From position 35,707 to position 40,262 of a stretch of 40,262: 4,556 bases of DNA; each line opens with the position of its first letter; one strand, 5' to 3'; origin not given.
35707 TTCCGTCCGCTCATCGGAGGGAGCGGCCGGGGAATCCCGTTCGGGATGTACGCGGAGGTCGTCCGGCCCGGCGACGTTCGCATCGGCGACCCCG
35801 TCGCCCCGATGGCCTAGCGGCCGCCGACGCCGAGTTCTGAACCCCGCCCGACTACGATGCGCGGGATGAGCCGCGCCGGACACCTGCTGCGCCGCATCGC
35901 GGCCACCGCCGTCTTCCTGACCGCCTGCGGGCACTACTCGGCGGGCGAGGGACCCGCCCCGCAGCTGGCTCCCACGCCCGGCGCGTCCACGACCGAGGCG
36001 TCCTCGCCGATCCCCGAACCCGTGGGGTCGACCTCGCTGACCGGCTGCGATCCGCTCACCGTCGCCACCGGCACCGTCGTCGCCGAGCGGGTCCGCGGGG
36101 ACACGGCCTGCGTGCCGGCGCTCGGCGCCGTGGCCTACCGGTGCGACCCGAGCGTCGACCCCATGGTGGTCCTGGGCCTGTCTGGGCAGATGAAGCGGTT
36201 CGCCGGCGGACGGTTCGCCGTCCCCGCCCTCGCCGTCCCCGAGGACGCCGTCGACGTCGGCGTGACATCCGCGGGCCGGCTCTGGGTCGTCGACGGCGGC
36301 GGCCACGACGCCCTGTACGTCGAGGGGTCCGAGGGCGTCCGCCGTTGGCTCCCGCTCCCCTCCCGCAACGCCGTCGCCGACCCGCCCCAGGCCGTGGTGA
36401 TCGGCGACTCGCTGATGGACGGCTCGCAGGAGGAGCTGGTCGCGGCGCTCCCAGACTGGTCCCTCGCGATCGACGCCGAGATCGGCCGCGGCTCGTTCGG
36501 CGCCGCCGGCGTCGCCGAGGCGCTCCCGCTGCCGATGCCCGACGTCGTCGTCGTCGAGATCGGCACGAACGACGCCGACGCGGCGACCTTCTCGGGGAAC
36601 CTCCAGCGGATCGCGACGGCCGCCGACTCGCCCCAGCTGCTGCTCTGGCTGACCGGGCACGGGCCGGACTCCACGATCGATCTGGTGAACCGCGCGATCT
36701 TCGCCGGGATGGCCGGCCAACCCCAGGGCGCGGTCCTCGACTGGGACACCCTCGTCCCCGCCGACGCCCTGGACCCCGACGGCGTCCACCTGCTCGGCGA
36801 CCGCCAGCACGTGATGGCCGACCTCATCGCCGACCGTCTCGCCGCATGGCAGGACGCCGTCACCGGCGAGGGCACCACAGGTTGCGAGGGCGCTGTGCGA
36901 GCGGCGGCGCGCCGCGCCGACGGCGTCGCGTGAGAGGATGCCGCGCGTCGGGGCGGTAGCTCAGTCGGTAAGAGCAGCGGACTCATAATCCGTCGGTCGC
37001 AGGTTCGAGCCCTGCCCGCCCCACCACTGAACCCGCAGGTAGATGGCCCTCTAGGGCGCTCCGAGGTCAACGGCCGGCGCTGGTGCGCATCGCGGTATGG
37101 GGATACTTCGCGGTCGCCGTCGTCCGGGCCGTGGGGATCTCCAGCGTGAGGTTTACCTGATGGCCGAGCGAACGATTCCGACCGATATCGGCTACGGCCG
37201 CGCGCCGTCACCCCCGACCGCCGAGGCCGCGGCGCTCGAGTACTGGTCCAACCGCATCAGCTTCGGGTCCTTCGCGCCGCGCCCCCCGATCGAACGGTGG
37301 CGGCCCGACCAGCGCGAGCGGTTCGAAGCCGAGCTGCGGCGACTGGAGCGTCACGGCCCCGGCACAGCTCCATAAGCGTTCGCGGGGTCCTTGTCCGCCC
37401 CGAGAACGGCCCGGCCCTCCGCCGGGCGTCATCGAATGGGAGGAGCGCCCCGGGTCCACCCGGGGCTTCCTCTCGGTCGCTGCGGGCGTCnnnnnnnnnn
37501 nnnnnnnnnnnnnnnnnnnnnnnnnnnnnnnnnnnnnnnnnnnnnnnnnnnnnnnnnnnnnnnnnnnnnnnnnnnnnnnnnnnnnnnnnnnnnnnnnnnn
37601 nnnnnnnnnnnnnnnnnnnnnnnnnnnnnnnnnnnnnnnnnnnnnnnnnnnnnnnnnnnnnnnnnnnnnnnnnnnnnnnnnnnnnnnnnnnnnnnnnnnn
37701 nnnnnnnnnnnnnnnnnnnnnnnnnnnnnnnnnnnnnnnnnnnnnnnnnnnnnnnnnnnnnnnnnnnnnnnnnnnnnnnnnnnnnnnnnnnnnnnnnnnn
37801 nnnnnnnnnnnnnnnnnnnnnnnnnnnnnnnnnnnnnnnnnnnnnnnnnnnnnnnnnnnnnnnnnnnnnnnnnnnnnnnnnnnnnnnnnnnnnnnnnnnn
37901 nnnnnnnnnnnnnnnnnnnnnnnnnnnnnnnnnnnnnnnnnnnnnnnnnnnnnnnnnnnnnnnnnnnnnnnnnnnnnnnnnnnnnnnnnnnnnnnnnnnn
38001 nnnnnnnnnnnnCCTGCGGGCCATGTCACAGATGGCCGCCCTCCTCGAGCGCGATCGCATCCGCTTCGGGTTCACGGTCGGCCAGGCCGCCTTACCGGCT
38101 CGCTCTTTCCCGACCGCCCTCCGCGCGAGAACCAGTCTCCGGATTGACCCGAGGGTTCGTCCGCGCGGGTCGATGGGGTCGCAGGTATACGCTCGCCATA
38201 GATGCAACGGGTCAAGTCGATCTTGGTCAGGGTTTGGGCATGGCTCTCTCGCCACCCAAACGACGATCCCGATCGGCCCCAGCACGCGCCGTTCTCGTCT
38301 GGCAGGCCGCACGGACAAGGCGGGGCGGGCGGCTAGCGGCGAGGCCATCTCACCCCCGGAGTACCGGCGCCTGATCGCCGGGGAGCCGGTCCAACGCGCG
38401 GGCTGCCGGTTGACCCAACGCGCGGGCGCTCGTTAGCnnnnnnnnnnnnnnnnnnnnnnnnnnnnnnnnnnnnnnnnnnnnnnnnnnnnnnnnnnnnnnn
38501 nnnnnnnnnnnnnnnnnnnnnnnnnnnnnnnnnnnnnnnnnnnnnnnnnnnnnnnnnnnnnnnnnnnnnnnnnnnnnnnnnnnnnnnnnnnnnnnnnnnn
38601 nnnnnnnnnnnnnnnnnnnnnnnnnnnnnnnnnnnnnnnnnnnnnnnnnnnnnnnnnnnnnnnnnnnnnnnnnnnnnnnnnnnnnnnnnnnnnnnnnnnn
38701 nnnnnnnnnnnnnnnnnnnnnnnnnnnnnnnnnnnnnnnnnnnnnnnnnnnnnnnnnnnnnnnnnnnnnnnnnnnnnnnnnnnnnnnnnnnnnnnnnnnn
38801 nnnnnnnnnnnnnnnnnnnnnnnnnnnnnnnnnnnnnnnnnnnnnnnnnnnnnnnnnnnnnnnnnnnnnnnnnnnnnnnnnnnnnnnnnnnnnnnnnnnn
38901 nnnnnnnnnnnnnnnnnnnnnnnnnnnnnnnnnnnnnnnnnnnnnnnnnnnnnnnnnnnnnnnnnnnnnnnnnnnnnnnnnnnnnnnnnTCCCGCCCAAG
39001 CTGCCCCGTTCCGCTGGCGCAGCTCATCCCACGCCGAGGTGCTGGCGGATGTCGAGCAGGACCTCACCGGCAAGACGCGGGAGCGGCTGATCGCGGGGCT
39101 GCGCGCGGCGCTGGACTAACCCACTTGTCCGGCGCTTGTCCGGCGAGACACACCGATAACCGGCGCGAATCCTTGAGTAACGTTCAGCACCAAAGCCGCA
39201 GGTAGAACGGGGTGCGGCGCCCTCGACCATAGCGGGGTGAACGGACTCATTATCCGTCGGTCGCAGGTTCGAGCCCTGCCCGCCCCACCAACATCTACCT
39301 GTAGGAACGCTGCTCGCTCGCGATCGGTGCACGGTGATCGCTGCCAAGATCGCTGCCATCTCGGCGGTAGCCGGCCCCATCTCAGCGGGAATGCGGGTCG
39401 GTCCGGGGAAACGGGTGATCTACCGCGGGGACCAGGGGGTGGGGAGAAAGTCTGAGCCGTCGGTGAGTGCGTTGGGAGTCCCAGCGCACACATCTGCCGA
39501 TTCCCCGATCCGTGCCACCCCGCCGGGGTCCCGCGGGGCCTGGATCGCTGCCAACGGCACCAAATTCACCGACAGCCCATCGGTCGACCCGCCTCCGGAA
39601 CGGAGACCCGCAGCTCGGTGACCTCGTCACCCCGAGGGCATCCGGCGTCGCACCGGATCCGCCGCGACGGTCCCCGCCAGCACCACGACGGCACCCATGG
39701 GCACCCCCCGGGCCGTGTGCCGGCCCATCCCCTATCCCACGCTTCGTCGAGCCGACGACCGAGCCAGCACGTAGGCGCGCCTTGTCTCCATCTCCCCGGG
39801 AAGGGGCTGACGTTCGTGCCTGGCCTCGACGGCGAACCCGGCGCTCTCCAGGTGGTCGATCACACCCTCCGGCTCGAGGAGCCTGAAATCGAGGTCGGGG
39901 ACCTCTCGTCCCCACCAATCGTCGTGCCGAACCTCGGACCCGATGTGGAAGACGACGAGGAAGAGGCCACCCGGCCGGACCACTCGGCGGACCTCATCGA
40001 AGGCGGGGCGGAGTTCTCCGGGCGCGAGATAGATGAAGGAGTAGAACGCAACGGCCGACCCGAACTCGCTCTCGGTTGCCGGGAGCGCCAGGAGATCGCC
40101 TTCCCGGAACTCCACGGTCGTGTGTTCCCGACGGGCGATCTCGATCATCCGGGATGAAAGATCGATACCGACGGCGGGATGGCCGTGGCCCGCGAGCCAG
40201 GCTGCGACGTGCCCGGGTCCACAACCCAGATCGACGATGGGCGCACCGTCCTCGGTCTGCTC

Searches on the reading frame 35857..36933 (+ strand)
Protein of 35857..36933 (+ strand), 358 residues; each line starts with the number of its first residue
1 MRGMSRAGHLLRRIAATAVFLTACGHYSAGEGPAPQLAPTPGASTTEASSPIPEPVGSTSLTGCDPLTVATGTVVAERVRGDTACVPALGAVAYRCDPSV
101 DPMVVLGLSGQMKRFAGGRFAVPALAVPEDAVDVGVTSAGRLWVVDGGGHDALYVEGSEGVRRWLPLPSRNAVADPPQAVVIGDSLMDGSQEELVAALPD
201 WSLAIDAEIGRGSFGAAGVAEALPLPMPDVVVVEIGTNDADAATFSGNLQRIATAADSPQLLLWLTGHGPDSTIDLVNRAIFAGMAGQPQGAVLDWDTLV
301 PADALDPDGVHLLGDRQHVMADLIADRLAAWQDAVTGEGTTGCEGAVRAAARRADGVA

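Call 18: search_protein_families(library=pfam, proteins=[window:35857-36933:+], max_evalue=0.01)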
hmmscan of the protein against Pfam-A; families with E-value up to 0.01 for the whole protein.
window:35857-36933:+ (358 aa): 2 families
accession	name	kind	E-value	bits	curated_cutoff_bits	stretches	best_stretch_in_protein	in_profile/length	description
PF13472.12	Lipase_GDSL_2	-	0.002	19.1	32.9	1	181-296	1-149/178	GDSL-like Lipase/Acylhydrolase family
PF00657.28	Lipase_GDSL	-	0.0031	18.1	23.6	0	228-250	77-97/208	GDSL-like Lipase/Acylhydrolase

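Call 26: find_encoding_contigs(protein=window:35857-36933:+, flank=10000, max_places=10)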
Protein window:35857-36933:+ (358 aa): 2 contigs read that carry it; 2 places shown.
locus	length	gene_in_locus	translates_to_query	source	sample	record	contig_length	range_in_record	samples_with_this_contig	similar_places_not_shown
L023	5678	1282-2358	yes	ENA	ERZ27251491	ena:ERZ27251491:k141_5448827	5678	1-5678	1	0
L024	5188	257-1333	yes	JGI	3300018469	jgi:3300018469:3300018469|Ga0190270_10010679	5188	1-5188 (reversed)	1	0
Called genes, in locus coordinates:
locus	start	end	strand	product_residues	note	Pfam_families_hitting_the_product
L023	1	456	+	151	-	?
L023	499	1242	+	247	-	PF03473:MOSC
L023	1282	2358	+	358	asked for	-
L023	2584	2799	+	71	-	-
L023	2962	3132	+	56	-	-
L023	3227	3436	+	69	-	-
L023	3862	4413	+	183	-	-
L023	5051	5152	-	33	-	-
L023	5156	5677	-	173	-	?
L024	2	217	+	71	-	?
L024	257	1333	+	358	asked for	-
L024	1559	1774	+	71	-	-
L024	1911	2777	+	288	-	-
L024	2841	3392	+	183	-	-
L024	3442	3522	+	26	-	-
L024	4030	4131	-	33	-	-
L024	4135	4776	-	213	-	PF13489:Methyltransf_23, PF13847:Methyltransf_31, PF08241:Methyltransf_11, PF08242:Methyltransf_12, PF13649:Methyltransf_25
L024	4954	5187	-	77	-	?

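Call 68: find_homologous_proteins(query=window:35857-36933:+, max_evalue=1e-20)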
Query window:35857-36933:+ (358 aa): 11 proteins with E <= 1e-20 among 8000 candidates.
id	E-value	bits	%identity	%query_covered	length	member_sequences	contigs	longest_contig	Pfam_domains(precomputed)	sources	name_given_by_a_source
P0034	1.1e-229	780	100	100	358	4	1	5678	-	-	-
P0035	7.8e-171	586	82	93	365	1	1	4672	-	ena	-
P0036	1.0e-142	494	81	79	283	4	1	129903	PF13472.13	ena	-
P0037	6.3e-111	389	57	96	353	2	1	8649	-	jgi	jgi:hypothetical protein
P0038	4.5e-105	370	55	99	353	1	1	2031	-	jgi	jgi:hypothetical protein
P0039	7.0e-105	369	57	92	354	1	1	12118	-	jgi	jgi:hypothetical protein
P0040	4.5e-103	363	55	92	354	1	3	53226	-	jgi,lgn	jgi:hypothetical protein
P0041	3.2e-69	252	43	97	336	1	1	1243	-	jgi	jgi:hypothetical protein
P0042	1.2e-66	244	42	97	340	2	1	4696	-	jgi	jgi:hypothetical protein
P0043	3.3e-45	173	40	75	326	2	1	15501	PF13472.13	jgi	jgi:hypothetical protein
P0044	1.6e-27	115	41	47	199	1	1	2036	PF13472.13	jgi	jgi:hypothetical protein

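Call 69: find_encoding_contigs(protein=P0036, flank=10000, max_places=2)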
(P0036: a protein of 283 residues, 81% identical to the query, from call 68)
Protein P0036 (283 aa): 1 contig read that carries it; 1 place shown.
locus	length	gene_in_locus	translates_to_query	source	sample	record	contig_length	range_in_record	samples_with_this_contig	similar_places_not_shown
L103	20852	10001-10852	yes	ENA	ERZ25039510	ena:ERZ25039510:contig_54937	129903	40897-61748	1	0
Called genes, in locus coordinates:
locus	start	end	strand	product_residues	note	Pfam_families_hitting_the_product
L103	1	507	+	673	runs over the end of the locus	PF08494:DEAD_assoc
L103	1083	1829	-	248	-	-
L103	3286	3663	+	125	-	PF01019:G_glu_transpept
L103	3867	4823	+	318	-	-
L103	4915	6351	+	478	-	PF08447:PAS_3, PF00512:HisKA (weak)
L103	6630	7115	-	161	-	PF00702:Hydrolase, PF12710:HAD (weak)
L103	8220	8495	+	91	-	-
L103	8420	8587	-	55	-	PF08768:THAP4_heme-bd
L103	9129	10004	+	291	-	PF03473:MOSC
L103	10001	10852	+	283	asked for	PF13472:Lipase_GDSL_2 (weak)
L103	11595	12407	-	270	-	-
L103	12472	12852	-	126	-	PF13581:HATPase_c_2, PF02518:HATPase_c (weak)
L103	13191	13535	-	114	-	PF01740:STAS, PF13466:STAS_2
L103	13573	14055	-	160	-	-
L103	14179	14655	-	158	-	-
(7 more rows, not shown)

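Call 70: find_encoding_contigs(protein=P0040, flank=10000, max_places=3)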
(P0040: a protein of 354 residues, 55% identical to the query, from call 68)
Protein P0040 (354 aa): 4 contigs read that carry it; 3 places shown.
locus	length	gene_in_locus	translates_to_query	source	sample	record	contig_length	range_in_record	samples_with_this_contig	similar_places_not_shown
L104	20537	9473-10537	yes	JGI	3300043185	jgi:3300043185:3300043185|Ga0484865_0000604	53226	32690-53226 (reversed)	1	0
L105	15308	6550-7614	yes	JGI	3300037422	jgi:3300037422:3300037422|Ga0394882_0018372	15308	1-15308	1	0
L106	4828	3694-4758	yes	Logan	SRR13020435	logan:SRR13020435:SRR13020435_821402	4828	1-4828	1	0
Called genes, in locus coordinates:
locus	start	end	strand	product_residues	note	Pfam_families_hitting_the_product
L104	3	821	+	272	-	?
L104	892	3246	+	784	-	PF08447:PAS_3, PF00989:PAS, PF08447:PAS_3, PF00989:PAS, PF08448:PAS_4, PF08447:PAS_3, PF08447:PAS_3, PF00512:HisKA, +7 more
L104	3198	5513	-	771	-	PF00122:E1-E2_ATPase, PF00702:Hydrolase, PF01814:Hemerythrin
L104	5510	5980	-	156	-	PF08768:THAP4_heme-bd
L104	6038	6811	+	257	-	PF03473:MOSC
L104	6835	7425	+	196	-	-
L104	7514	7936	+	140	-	-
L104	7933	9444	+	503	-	-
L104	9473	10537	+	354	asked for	-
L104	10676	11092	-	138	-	-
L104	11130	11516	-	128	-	PF02311:AraC_binding, PF07883:Cupin_2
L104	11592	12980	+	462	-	PF00206:Lyase_1, PF10415:FumaraseC_C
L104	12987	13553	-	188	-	PF01872:RibD_C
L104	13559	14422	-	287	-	PF00581:Rhodanese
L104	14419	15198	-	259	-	PF03372:Exo_endo_phos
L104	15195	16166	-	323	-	PF03663:Glyco_hydro_76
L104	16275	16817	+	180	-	-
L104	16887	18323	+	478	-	PF00881:Nitroreductase (weak)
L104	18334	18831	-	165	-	PF12867:DinB_2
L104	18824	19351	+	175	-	PF00165:HTH_AraC (weak), PF12833:HTH_18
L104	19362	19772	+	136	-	PF00903:Glyoxalase, PF18029:Glyoxalase_6 (weak)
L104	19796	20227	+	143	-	-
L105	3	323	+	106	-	?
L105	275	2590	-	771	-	PF00122:E1-E2_ATPase, PF00702:Hydrolase, PF01814:Hemerythrin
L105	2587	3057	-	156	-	PF08768:THAP4_heme-bd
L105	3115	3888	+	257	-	PF03473:MOSC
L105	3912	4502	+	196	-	-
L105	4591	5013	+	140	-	-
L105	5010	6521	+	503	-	-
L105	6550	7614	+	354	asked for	-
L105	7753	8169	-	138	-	-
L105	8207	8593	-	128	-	PF02311:AraC_binding, PF07883:Cupin_2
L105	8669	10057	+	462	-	PF00206:Lyase_1, PF10415:FumaraseC_C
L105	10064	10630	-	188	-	PF01872:RibD_C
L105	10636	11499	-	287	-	PF00581:Rhodanese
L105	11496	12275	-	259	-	PF03372:Exo_endo_phos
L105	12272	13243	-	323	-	PF03663:Glyco_hydro_76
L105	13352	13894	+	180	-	-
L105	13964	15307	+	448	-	?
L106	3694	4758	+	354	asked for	-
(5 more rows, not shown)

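Call 71: find_encoding_contigs(protein=P0035, flank=10000, max_places=2)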
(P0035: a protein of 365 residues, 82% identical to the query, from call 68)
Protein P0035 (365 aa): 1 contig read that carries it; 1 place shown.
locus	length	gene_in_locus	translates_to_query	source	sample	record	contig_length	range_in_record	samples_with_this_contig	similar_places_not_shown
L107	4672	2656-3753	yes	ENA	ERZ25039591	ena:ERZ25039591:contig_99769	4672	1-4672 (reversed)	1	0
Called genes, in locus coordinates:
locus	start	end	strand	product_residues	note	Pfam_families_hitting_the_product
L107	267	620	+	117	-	-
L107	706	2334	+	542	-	-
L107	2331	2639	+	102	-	-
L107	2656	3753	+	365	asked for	-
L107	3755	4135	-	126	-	PF00589:Phage_integrase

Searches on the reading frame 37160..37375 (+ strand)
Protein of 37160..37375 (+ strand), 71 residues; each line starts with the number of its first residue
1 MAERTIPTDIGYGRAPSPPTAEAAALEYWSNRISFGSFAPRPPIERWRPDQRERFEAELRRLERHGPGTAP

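Call 18: search_protein_families(library=pfam, proteins=[window:37160-37375:+], max_evalue=0.01)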
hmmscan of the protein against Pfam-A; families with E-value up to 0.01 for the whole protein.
window:37160-37375:+ (71 aa): 0 families

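Call 57: find_homologous_proteins(query=window:37160-37375:+, max_evalue=0.001)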
Query window:37160-37375:+ (71 aa): 11 proteins with E <= 0.001 among 12 candidates.
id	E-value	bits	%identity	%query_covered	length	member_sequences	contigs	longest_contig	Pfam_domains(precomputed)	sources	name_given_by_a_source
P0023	1.7e-40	154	100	100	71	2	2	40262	-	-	-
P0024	2.8e-17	80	70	89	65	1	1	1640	-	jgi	jgi:hypothetical protein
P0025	3.7e-17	80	73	77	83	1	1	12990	-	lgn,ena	-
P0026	1.8e-15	74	68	89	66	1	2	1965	-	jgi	jgi:hypothetical protein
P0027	4.0e-14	70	74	54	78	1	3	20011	-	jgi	jgi:hypothetical protein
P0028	4.7e-14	70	60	89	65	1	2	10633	-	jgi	jgi:hypothetical protein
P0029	2.5e-13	68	59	93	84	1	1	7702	-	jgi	jgi:hypothetical protein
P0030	2.7e-12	64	76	63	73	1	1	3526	-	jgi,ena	-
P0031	6.1e-11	60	66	45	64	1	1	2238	-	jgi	jgi:hypothetical protein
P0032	3.0e-7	48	65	73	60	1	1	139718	-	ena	-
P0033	6.0e-5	41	81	38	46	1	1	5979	-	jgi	jgi:hypothetical protein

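Call 58: find_encoding_contigs(protein=P0027, flank=10000, max_places=3)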
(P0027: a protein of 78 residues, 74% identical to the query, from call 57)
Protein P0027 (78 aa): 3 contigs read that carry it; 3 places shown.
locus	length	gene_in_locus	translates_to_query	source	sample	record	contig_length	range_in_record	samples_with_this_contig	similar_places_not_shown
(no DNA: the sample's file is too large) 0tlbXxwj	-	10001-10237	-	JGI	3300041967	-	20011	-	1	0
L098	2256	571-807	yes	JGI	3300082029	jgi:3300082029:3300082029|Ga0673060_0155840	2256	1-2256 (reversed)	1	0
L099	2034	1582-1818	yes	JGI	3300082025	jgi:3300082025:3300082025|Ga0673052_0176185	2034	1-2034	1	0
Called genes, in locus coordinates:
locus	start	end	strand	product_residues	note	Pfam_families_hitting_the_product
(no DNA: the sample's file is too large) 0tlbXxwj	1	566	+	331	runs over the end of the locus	PF13399:LytR_C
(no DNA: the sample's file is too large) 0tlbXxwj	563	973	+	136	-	PF02410:RsfS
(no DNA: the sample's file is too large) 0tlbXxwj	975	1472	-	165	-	PF10027:DUF2269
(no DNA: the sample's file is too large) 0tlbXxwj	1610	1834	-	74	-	-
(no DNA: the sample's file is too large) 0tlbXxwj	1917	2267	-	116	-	PF12728:HTH_17 (weak), PF00376:MerR, PF13411:MerR_1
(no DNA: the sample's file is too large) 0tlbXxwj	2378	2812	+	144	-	PF00011:HSP20, PF17886:ArsA_HSP20 (weak)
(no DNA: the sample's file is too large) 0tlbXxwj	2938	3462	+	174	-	-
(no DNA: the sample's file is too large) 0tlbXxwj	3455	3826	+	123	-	PF01740:STAS, PF13466:STAS_2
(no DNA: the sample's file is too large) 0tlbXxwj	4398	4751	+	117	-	-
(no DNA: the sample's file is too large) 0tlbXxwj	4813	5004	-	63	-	-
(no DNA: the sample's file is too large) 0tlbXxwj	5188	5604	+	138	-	-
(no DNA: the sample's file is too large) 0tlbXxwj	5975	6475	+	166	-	-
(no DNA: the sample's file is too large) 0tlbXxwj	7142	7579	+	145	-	PF12867:DinB_2 (faint)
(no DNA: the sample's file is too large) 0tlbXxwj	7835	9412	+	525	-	-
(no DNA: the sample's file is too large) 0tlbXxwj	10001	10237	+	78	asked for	-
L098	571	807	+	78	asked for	-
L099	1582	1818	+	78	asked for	-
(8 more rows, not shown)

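Call 59: find_encoding_contigs(protein=P0025, flank=10000, max_places=3)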
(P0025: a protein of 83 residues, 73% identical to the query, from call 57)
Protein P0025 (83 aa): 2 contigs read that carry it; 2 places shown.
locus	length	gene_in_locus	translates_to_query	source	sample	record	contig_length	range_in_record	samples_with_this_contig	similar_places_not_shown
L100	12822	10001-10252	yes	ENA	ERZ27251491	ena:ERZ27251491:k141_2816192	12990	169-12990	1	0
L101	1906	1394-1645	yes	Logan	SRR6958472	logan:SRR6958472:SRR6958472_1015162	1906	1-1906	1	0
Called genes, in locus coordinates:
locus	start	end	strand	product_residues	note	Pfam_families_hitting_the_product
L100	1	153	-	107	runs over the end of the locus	?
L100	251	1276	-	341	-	PF08240:ADH_N, PF00107:ADH_zinc_N, PF13602:ADH_zinc_N_2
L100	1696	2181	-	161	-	-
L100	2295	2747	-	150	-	PF10604:Polyketide_cyc2, PF03364:Polyketide_cyc (weak)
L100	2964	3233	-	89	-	-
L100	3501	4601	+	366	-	PF02899:Phage_int_SAM_1, PF13495:Phage_int_SAM_4, PF00589:Phage_integrase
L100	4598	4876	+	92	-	-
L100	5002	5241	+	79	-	-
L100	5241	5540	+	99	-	PF24071:Phage_zn_bind_3 (weak)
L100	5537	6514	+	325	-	-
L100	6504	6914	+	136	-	-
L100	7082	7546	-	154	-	-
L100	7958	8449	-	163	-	PF15919:HicB_lk_antitox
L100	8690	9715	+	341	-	-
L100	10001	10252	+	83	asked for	-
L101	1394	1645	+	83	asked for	-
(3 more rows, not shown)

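Call 60: find_encoding_contigs(protein=P0032, flank=10000, max_places=2)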
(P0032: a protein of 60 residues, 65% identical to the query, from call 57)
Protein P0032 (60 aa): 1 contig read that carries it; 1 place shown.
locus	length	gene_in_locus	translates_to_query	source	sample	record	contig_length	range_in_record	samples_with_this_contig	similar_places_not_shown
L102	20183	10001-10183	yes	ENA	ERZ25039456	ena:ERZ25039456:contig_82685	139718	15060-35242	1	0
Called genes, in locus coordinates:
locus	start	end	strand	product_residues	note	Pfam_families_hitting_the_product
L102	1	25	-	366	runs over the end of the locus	PF00072:Response_reg, PF00512:HisKA, PF02518:HATPase_c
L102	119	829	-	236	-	-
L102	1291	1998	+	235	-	PF10150:RNase_E_G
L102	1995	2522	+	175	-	PF10150:RNase_E_G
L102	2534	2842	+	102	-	PF00829:Ribosomal_L21p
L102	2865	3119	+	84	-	PF01016:Ribosomal_L27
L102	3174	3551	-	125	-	-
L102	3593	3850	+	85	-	PF01018:GTP1_OBG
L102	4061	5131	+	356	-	PF01926:MMR_HSR1, PF02421:FeoB_N, PF09269:DUF1967 (weak)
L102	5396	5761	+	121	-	-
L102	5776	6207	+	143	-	PF01467:CTP_transf_like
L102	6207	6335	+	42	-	-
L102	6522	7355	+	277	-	-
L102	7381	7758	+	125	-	PF02410:RsfS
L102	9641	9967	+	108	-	-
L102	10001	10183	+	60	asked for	-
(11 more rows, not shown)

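Call 77: search_protein_families(library=pfam, proteins=[window:37160-37375:+], max_evalue=0.1)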
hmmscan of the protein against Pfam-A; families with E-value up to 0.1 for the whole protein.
window:37160-37375:+ (71 aa): 0 families

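Call 78: search_protein_families(library=phrogs, proteins=[window:37160-37375:+], max_evalue=0.01)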
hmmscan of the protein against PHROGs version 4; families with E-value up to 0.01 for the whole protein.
window:37160-37375:+ (71 aa): 0 families

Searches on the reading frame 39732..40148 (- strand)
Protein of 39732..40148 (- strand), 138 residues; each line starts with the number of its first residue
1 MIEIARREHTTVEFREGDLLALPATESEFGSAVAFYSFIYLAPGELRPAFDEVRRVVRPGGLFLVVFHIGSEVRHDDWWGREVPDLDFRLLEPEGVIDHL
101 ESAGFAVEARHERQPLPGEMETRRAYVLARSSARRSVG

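Call 18: search_protein_families(library=pfam, proteins=[window:39732-40148:-], max_evalue=0.01)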
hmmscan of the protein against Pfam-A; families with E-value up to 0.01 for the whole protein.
window:39732-40148:- (138 aa): 2 families
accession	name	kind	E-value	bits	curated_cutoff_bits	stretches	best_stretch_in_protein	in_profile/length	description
PF13649.12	Methyltransf_25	-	2.4e-08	35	27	1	1-61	33-97/97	Methyltransferase domain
PF08241.18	Methyltransf_11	-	5.1e-07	30.7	21.2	1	1-64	30-94/95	Methyltransferase domain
